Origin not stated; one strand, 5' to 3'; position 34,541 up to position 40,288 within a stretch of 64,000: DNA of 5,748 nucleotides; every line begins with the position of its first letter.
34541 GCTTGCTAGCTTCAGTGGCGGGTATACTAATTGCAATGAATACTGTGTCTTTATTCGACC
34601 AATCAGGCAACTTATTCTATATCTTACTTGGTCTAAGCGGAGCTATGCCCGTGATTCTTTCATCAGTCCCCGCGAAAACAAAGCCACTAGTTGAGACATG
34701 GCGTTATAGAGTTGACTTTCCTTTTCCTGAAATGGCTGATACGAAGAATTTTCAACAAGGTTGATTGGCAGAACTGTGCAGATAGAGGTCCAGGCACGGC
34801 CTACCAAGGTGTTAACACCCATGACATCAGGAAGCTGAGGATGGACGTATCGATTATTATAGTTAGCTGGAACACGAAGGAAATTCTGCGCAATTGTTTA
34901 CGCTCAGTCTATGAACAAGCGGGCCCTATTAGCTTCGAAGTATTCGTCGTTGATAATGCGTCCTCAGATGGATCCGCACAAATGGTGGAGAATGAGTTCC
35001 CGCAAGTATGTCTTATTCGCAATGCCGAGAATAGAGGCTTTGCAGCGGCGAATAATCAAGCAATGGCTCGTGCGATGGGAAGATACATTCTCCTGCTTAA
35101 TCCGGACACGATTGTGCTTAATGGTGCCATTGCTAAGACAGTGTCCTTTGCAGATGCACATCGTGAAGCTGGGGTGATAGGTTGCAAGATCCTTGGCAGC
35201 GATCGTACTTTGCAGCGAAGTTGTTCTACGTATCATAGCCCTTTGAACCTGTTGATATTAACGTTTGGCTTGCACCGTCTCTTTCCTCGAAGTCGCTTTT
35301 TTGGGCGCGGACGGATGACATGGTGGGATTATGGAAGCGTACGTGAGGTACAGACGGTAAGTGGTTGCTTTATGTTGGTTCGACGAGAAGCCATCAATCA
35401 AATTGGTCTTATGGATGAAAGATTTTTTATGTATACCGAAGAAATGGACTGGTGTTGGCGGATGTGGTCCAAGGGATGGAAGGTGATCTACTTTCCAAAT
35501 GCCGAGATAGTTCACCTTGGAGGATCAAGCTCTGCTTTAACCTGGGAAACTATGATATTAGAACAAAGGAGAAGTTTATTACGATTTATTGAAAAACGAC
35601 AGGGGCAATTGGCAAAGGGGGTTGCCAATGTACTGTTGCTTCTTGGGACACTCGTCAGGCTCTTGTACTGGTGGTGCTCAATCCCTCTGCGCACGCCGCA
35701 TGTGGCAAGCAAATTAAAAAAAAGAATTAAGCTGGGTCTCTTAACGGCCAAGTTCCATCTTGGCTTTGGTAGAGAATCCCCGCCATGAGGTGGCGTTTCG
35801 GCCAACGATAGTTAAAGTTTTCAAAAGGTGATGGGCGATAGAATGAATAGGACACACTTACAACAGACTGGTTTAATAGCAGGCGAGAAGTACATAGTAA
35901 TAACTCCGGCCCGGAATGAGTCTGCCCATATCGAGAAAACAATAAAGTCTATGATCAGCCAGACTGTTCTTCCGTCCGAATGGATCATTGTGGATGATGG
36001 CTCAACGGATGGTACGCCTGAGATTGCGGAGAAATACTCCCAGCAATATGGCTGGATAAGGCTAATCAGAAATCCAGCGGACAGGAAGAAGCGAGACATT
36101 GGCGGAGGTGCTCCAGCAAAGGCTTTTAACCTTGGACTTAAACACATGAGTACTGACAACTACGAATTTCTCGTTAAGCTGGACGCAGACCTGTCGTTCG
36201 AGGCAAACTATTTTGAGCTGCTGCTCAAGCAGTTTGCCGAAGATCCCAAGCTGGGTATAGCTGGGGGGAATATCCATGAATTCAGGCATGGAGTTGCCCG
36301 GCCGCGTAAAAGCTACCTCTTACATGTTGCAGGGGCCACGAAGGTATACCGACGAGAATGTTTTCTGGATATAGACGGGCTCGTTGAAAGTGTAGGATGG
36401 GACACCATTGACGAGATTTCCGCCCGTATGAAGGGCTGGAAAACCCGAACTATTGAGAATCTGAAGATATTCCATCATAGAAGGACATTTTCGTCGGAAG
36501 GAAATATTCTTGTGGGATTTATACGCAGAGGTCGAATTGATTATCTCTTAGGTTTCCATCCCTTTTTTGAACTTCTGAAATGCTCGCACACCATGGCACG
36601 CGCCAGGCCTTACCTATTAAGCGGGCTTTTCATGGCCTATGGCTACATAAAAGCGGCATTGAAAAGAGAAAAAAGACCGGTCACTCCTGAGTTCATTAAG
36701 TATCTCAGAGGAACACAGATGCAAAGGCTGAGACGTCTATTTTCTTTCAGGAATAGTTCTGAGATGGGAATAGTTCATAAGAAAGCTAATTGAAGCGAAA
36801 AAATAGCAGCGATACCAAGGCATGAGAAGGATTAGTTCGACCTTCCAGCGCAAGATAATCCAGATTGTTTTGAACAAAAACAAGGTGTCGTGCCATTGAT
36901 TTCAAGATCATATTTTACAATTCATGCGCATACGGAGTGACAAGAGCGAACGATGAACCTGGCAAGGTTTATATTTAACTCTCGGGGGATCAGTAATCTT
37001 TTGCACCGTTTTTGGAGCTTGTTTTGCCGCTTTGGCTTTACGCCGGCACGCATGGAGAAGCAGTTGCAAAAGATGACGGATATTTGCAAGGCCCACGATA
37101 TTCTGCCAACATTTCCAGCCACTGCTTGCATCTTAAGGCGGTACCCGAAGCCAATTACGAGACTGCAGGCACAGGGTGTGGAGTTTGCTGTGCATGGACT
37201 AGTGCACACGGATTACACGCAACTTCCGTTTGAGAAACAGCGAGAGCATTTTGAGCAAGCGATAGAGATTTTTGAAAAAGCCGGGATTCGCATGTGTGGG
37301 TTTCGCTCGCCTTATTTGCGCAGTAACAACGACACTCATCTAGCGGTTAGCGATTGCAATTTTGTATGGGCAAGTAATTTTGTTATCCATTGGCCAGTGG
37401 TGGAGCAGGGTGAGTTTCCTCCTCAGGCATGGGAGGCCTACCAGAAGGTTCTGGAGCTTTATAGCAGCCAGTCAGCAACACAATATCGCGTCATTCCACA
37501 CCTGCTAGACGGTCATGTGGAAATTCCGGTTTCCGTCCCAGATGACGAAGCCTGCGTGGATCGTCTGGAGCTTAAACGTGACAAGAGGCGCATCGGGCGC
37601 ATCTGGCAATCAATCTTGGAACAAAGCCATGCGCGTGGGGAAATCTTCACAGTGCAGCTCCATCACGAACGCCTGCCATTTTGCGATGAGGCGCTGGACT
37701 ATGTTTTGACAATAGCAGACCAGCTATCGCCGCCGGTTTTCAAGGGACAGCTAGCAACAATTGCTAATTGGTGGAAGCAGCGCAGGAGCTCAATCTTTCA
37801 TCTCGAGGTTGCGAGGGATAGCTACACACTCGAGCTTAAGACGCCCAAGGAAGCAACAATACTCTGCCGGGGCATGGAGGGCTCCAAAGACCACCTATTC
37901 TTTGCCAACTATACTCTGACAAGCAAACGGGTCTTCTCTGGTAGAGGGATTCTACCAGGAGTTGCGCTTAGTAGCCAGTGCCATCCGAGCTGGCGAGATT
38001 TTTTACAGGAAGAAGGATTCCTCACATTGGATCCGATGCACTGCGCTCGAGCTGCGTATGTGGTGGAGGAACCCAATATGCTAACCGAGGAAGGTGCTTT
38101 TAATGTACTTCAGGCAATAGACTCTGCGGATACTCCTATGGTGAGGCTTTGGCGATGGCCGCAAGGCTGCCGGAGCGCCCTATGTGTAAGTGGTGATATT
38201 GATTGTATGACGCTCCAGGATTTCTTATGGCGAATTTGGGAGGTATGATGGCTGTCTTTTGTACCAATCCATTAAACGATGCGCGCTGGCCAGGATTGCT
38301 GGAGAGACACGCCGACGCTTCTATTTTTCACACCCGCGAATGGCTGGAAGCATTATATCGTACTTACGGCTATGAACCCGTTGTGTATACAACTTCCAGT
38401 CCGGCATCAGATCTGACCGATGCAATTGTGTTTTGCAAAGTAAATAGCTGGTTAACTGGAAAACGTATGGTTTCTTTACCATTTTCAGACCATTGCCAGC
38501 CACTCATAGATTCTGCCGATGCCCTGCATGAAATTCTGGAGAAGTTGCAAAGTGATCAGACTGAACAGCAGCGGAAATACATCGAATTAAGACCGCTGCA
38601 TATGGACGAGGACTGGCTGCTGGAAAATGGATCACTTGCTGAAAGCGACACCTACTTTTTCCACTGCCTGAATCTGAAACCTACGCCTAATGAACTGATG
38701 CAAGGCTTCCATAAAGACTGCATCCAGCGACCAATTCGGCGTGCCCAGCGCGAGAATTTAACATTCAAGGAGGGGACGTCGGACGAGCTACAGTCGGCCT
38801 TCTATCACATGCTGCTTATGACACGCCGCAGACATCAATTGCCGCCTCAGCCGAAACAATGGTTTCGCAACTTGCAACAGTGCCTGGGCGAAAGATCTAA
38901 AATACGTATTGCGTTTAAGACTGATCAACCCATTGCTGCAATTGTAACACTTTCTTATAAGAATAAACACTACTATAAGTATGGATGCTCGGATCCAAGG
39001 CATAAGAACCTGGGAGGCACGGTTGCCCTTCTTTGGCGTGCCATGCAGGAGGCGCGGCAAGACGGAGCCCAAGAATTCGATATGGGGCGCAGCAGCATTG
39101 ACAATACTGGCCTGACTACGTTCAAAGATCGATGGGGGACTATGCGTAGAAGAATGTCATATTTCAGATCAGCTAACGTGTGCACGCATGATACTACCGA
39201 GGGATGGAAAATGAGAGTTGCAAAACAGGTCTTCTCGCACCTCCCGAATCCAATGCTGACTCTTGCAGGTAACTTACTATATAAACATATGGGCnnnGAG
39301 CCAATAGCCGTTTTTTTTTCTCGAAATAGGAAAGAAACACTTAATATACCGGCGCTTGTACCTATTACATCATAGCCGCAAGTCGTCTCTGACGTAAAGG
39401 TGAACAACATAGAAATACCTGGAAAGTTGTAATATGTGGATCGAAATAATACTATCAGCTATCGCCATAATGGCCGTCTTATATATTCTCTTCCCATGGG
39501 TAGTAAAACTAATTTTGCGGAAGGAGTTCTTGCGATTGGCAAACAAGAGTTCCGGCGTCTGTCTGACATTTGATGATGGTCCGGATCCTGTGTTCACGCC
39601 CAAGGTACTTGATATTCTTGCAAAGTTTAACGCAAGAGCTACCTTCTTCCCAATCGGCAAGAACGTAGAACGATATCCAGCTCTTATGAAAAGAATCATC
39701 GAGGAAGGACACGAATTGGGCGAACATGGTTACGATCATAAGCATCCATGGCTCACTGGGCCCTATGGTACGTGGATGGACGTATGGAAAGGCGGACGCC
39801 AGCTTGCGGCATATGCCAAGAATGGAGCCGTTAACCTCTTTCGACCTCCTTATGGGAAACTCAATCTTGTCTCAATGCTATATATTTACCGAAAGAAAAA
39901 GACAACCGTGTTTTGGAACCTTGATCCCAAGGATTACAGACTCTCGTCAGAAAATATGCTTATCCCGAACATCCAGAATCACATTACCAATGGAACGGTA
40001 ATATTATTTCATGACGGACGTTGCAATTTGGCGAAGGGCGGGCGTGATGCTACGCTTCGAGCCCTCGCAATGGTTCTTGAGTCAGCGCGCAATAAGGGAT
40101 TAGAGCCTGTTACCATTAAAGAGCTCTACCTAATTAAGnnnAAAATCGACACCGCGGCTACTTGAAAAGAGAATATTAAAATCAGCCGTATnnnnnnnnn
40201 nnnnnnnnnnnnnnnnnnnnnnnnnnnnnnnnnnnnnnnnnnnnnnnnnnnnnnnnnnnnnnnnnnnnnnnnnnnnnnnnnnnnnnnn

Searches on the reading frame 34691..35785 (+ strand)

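Call 48: search_protein_families(library=pfam, proteins=[window:34691-35785:+], max_evalue=0.01)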
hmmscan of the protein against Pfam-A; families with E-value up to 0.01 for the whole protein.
window:34691-35785:+ (365 aa): 6 families
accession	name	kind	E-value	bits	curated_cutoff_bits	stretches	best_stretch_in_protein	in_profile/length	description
PF00535.33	Glycos_transf_2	-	2.3e-26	93.2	23.3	1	54-236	1-165/168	Glycosyl transferase family 2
PF13641.12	Glyco_tranf_2_3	-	6.1e-20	72.7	27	1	53-283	3-219/230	Glycosyltransferase like family 2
PF13632.12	Glyco_trans_2_3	-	3.4e-07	30.7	27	1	217-304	66-147/198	Glycosyl transferase family group 2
PF13712.12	Glyco_tranf_2_5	-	3.2e-05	24.2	27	1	107-265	33-177/210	Glycosyltransferase like family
PF13704.12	Glyco_tranf_2_4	-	0.0087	17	27.5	0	74-134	14-76/98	Glycosyl transferase family 2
PF10111.15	Glyco_tranf_2_2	-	0.009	16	27.3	0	81-155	29-107/276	Glycosyltransferase like family 2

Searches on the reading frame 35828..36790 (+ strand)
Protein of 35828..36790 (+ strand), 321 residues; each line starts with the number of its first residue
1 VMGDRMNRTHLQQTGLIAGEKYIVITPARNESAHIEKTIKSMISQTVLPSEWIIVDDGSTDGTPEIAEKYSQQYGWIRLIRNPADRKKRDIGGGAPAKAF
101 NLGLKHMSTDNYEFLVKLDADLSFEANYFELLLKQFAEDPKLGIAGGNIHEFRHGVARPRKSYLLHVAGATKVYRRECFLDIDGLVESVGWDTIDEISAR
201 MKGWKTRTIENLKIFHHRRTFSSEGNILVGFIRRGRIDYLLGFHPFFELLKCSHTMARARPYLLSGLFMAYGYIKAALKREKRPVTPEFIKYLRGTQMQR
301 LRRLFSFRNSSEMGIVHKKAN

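Call 48: search_protein_families(library=pfam, proteins=[window:35828-36790:+], max_evalue=0.01)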
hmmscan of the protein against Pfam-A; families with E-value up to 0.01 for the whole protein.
window:35828-36790:+ (321 aa): 3 families
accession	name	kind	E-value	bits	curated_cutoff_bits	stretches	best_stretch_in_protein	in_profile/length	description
PF00535.33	Glycos_transf_2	-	2e-24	86.8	23.3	1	24-161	2-128/168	Glycosyl transferase family 2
PF13641.12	Glyco_tranf_2_3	-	1e-05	26.1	27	1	22-149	3-123/230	Glycosyltransferase like family 2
PF18143.6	HAD_SAK_2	-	0.0095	16.7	27.5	0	25-61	76-115/139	HAD domain in Swiss Army Knife RNA repair proteins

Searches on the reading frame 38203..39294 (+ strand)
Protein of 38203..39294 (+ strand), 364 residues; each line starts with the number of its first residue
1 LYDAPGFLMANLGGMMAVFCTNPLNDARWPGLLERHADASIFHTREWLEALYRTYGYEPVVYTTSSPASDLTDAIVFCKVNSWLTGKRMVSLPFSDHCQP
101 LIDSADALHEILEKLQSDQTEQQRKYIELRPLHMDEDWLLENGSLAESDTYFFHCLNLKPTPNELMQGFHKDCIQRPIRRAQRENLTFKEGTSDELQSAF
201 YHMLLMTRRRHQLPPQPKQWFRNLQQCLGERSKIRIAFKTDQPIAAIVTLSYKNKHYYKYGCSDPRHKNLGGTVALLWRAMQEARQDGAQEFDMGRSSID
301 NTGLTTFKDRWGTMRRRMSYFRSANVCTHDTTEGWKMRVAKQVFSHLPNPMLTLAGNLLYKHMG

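Call 48: search_protein_families(library=pfam, proteins=[window:38203-39294:+], max_evalue=0.01)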
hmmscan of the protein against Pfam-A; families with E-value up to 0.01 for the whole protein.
window:38203-39294:+ (364 aa): 2 families
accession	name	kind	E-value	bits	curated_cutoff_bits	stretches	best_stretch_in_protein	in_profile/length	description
PF13480.13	Acetyltransf_6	-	3.2e-13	50.5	22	1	174-297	7-137/143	Acetyltransferase (GNAT) domain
PF02388.22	FemAB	-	3.1e-12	46.5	24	2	240-314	304-381/406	FemAB family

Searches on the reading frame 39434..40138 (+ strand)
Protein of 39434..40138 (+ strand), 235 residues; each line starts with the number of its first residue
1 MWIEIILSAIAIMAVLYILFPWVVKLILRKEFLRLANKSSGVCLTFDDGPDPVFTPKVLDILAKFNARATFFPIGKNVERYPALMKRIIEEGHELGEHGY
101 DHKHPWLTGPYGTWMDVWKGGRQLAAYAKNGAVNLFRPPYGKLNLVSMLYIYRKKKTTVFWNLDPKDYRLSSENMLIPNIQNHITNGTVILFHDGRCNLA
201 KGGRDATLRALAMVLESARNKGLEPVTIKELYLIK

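Call 48: search_protein_families(library=pfam, proteins=[window:39434-40138:+], max_evalue=0.01)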
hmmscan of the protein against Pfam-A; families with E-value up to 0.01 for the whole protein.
window:39434-40138:+ (235 aa): 1 family
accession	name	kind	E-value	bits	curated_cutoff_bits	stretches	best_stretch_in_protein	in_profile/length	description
PF01522.26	Polysacc_deac_1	-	5.1e-27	94.7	23.1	1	40-145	7-110/124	Polysaccharide deacetylase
